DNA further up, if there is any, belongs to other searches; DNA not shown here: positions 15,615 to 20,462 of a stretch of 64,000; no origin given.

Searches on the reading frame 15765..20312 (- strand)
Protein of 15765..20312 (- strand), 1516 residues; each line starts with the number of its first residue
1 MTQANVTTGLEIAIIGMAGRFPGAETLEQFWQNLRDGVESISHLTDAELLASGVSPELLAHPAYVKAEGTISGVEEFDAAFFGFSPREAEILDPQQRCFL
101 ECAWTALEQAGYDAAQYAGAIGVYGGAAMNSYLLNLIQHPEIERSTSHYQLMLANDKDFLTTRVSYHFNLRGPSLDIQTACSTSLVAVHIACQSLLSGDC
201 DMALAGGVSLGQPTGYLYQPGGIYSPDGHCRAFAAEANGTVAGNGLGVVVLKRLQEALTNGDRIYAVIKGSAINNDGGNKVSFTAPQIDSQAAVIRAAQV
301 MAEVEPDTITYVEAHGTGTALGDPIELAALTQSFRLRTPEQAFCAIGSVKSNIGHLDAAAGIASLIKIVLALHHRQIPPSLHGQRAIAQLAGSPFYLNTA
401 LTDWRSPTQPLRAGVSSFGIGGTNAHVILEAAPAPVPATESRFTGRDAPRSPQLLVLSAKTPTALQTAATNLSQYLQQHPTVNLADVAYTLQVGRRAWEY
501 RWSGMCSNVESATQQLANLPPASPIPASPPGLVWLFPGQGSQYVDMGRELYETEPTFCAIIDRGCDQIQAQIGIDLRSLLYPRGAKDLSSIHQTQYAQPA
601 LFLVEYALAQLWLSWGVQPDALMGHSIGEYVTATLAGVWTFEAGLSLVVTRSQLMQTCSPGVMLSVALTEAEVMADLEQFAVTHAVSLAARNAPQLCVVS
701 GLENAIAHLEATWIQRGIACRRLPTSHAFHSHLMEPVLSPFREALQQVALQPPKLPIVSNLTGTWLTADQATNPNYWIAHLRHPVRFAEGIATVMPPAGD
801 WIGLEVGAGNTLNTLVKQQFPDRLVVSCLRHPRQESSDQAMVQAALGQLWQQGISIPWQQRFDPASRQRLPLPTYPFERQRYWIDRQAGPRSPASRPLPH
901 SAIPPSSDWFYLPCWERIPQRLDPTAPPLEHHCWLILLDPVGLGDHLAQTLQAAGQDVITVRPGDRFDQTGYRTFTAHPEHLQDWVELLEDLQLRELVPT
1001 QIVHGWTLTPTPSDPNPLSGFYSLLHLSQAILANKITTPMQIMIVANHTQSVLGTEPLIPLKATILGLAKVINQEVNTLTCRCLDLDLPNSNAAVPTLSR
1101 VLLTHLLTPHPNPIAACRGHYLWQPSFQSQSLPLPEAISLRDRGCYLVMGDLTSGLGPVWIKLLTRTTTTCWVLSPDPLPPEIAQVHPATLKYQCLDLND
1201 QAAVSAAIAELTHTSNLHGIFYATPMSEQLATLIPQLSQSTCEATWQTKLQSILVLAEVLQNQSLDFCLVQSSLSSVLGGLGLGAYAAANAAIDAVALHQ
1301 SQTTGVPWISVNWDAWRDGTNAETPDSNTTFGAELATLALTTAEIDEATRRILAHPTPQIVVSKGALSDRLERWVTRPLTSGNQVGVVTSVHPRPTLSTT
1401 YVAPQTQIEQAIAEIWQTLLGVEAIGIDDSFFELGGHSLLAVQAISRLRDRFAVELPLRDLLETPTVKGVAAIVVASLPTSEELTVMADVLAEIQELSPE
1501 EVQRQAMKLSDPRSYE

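Call 30: search_protein_families(library=pfam, proteins=[window:15765-20312:-], max_evalue=0.000001)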
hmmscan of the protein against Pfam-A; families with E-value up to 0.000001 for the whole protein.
window:15765-20312:- (1516 aa): 9 families
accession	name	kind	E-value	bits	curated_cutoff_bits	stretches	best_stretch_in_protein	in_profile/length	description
PF00109.32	ketoacyl-synt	-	2.8e-72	243.8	20.8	1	11-257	3-252/252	Beta-ketoacyl synthase, N-terminal domain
PF00698.26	Acyl_transf_1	-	2.1e-49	169.1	32.7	1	533-820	1-279/319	Acyl transferase domain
PF02801.28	Ketoacyl-synt_C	-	7.5e-43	145.8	20.8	1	265-383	1-118/119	Beta-ketoacyl synthase, C-terminal domain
PF22621.2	CurL-like_PKS_C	-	1.2e-24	86.4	27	1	453-516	1-64/64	CurL-like, PKS C-terminal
PF08659.16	KR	-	1.8e-20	74.1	22.6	1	1145-1318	2-180/180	KR domain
PF21394.3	Beta-ketacyl_N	-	1.8e-19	70.5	26.9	1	949-1089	14-156/170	Beta-ketoacyl synthase-like, N-terminal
PF22336.2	RhiE-like_linker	-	7.8e-18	64.7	27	1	456-518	1-62/67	RhiE-like, KS-MAT linker domain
PF16197.11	KAsynt_C_assoc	-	2.1e-17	64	33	1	387-495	5-103/111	Ketoacyl-synthetase C-terminal extension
PF00550.31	PP-binding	-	2.9e-17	63.1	20.8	1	1410-1472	1-65/67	Phosphopantetheine attachment site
